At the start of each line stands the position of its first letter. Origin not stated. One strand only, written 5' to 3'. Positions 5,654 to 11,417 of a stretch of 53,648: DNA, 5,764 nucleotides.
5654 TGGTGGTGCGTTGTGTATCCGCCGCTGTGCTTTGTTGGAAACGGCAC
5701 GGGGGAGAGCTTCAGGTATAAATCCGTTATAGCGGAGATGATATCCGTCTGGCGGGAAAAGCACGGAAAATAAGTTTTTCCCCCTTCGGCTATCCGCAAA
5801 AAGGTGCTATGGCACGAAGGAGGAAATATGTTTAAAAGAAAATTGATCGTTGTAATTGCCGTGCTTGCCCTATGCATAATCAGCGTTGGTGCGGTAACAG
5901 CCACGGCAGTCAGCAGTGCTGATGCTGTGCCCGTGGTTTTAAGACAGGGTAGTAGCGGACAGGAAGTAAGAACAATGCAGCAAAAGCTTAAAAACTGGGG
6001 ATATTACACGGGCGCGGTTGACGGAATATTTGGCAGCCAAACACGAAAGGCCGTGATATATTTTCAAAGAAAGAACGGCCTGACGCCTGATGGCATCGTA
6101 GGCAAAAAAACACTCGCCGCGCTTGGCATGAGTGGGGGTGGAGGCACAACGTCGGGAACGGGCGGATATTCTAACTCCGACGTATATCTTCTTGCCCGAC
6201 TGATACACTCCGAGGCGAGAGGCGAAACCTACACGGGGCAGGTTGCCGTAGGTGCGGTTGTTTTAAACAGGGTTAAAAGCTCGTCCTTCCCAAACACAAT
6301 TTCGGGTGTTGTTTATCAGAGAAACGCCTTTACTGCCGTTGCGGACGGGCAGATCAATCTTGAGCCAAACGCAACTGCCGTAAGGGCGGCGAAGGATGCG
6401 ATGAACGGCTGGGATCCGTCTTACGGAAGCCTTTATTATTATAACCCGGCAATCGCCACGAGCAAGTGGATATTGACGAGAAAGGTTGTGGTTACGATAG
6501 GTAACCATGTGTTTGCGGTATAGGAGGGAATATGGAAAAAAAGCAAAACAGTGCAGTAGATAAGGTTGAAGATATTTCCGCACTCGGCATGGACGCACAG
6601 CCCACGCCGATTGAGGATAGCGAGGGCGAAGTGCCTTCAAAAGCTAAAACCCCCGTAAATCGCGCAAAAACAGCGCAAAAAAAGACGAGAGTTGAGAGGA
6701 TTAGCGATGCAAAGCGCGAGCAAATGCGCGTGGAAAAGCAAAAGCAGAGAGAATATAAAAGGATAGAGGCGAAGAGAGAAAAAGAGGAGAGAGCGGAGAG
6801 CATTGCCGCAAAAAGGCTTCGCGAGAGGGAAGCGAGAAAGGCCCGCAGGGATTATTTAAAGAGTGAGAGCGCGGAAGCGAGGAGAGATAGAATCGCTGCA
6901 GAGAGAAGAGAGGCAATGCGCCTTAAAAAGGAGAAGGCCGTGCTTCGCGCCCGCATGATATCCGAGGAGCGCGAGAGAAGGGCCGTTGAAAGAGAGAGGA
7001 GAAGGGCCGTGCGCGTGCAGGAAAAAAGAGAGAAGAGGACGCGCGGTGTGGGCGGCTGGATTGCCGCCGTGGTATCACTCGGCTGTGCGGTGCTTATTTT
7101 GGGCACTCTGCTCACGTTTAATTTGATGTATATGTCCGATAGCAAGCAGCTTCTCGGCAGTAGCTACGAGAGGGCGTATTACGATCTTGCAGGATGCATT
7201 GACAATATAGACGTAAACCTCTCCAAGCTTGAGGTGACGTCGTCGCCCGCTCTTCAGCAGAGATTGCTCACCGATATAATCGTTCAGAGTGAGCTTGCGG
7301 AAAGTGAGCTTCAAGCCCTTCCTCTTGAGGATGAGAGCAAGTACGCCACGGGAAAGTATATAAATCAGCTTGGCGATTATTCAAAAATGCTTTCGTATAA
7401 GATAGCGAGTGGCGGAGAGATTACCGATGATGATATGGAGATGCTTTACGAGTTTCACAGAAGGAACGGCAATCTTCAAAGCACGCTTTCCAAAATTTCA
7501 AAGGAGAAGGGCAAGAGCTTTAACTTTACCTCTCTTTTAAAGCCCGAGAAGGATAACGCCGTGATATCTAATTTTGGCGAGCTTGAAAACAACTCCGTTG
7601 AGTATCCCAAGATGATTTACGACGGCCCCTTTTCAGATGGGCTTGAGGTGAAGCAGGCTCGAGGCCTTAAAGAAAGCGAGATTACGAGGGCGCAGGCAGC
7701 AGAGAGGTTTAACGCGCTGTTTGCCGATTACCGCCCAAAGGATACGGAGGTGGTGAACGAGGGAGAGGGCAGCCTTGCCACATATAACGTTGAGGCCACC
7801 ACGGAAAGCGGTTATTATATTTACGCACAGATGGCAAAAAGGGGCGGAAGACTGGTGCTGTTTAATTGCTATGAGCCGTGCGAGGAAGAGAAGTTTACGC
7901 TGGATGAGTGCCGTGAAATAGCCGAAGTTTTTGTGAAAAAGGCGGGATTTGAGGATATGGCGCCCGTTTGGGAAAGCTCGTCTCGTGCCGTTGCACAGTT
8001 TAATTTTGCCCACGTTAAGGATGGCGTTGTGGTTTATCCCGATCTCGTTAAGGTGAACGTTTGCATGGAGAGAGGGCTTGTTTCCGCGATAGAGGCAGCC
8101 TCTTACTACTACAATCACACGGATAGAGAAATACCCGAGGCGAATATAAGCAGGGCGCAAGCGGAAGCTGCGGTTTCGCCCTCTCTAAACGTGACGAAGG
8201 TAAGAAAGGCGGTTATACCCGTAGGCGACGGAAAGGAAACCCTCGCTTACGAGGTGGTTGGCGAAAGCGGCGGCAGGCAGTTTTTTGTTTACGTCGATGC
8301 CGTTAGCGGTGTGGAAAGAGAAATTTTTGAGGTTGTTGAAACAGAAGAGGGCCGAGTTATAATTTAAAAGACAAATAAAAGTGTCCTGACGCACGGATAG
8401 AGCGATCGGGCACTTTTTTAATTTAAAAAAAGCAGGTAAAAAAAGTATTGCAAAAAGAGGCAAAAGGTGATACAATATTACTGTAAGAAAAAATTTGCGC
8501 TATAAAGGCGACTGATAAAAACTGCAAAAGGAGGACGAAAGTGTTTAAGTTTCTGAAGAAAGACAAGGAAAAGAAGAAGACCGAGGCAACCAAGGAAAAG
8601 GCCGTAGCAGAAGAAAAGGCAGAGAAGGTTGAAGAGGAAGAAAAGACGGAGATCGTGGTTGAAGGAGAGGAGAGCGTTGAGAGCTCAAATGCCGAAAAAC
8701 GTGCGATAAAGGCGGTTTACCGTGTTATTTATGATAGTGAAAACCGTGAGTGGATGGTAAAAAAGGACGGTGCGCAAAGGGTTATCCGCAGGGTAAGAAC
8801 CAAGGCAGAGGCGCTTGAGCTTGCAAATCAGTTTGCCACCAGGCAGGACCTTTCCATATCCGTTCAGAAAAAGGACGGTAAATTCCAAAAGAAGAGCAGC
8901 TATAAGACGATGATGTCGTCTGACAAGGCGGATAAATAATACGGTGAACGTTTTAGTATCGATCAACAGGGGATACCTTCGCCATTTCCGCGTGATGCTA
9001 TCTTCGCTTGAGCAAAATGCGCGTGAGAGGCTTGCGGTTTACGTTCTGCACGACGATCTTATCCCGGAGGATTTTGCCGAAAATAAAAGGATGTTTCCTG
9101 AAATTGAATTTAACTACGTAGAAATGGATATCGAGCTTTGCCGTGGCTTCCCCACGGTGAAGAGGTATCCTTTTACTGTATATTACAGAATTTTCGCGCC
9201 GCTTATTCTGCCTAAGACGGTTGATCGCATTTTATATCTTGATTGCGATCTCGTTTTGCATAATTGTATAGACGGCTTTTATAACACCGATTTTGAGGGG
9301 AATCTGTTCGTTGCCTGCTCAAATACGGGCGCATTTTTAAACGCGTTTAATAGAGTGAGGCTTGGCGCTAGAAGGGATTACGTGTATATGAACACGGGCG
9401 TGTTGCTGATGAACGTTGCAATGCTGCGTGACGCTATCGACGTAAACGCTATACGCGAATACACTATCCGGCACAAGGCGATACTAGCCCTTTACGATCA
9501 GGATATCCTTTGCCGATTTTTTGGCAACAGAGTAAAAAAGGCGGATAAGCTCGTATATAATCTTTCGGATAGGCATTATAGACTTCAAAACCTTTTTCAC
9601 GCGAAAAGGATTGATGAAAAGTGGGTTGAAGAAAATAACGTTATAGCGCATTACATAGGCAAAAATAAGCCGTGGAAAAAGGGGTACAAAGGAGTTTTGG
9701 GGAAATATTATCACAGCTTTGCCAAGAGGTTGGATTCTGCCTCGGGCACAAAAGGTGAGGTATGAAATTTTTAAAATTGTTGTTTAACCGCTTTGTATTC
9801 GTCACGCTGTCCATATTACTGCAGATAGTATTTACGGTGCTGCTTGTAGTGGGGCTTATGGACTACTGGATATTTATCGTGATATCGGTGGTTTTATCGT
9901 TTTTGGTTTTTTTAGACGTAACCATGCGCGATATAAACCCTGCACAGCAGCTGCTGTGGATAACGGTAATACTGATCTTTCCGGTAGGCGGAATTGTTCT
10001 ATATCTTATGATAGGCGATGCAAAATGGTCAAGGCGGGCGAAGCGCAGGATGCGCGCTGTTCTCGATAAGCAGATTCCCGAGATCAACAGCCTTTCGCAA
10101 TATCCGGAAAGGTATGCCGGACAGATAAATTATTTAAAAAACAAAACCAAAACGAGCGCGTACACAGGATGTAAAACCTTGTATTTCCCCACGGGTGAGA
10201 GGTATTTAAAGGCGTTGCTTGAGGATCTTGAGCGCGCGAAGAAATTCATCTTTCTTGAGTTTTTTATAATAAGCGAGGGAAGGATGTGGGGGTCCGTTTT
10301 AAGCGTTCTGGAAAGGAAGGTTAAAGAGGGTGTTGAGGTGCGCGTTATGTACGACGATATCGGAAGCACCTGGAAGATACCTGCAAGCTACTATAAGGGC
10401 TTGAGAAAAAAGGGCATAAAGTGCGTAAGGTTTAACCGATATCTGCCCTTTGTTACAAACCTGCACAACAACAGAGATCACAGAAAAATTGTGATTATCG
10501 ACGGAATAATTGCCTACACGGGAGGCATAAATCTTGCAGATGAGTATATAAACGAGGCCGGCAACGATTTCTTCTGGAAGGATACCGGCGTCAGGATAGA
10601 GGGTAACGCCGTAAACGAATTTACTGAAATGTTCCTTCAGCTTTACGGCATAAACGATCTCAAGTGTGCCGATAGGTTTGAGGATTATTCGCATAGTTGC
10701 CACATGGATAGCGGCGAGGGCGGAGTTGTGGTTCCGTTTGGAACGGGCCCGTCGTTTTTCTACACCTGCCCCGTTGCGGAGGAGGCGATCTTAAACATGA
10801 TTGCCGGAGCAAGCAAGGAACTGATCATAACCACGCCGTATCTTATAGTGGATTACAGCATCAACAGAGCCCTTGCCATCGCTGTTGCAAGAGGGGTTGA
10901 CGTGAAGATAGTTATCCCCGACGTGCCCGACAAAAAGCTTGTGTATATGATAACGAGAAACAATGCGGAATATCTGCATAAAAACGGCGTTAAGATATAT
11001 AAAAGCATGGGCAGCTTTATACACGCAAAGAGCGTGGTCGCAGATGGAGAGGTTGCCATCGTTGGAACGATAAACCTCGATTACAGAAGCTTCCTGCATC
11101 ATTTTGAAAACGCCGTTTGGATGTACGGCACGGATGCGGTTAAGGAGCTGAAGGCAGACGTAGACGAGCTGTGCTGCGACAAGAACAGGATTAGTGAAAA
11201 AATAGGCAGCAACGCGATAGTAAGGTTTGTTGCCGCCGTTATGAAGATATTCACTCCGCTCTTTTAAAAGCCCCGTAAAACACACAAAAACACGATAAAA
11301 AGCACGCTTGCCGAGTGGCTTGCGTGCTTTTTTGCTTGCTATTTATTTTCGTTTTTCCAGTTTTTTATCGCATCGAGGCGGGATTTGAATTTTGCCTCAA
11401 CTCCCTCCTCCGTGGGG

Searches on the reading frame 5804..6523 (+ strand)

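Call 33: search_protein_families(library=pfam, proteins=[window:5804-6523:+], max_evalue=0.001)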
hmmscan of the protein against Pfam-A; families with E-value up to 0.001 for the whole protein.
window:5804-6523:+ (239 aa): 4 families
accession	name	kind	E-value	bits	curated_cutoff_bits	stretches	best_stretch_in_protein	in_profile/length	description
PF07486.17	Hydrolase_2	-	1.7e-36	125.3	27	1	140-238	1-100/100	Cell Wall Hydrolase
PF01471.23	PG_binding_1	-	2.1e-23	82.7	23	1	51-107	1-57/57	Putative peptidoglycan binding domain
PF09374.15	PG_binding_3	-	2.1e-06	28.3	24.6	0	55-85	3-32/76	Predicted Peptidoglycan domain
PF08823.16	PG_binding_2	-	0.0006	20.5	21.1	0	52-89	15-52/74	Putative peptidoglycan binding domain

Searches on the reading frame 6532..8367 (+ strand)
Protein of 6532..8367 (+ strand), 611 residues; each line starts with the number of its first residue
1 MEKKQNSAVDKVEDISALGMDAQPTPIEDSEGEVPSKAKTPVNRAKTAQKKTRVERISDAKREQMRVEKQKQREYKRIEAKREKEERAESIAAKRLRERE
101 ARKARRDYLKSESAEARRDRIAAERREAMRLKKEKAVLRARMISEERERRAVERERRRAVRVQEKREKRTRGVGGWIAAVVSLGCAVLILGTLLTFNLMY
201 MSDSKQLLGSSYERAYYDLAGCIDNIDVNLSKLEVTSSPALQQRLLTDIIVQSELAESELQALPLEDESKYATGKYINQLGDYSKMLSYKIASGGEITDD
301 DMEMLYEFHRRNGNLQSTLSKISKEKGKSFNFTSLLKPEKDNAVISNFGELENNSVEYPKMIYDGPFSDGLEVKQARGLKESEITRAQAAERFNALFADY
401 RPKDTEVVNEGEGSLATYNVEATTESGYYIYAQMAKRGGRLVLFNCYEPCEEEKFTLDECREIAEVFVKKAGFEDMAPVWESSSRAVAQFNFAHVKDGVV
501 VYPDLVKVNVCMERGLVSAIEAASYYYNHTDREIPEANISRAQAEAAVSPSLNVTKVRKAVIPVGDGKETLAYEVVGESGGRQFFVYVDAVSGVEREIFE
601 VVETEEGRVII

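Call 33: search_protein_families(library=pfam, proteins=[window:6532-8367:+], max_evalue=0.001)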
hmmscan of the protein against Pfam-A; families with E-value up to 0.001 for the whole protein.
window:6532-8367:+ (611 aa): 4 families
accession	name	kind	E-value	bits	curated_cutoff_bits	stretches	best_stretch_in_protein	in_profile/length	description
PF14620.12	YPEB_PepSY1-2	-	2.9e-41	142.2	31.7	1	346-535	3-195/195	YpeB sporulation, PepSY1 and PepSY2 domains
PF20769.2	YPEB_N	-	1.3e-26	93.5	27.3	1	206-324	7-125/136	YpeB N-terminal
PF03413.25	PepSY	-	5.1e-05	23.9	24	1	539-595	2-56/60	Peptidase propeptide and YPEB domain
PF16244.11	DUF4901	-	0.00055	20.5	27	0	426-512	45-137/148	YcdB, YcdC repeated domain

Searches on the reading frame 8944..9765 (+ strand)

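Call 33: search_protein_families(library=pfam, proteins=[window:8944-9765:+], max_evalue=0.001)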
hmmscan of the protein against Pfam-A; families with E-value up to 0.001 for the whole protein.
window:8944-9765:+ (273 aa): 2 families
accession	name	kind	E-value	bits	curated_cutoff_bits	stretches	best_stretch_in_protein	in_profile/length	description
PF01501.26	Glyco_transf_8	-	8.5e-29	101.3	24.3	1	2-246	1-251/253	Glycosyl transferase family 8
PF18404.7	Glyco_transf_24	-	7.5e-05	22.7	25.7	1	9-122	10-125/268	Glucosyltransferase 24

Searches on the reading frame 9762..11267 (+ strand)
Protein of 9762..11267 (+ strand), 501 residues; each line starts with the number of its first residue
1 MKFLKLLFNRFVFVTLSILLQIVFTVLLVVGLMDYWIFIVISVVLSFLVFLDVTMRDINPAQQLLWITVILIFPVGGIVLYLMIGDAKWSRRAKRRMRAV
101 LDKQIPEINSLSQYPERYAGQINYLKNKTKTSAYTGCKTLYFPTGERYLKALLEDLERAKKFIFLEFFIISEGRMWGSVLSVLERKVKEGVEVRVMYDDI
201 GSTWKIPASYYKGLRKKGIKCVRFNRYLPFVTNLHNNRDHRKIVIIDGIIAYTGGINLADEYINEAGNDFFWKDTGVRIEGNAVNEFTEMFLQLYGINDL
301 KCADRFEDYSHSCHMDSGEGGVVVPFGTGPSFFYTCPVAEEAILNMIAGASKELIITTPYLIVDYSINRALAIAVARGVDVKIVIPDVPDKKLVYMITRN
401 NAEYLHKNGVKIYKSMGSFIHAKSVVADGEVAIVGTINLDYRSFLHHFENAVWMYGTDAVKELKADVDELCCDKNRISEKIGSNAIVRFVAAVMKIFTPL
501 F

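Call 33: search_protein_families(library=pfam, proteins=[window:9762-11267:+], max_evalue=0.001)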
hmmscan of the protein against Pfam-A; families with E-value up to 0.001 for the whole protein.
window:9762-11267:+ (501 aa): 3 families
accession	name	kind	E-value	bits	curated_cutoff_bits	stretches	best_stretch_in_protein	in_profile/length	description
PF13091.12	PLDc_2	-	9.1e-36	123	27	2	343-469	1-130/132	PLD-like domain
PF00614.28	PLDc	-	3.1e-14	52.7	21.9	2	236-262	2-28/28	Phospholipase D Active site motif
PF13396.11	PLDc_N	-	1.3e-07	31.9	23.3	1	44-85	1-41/42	Phospholipase_D-nuclease N-terminal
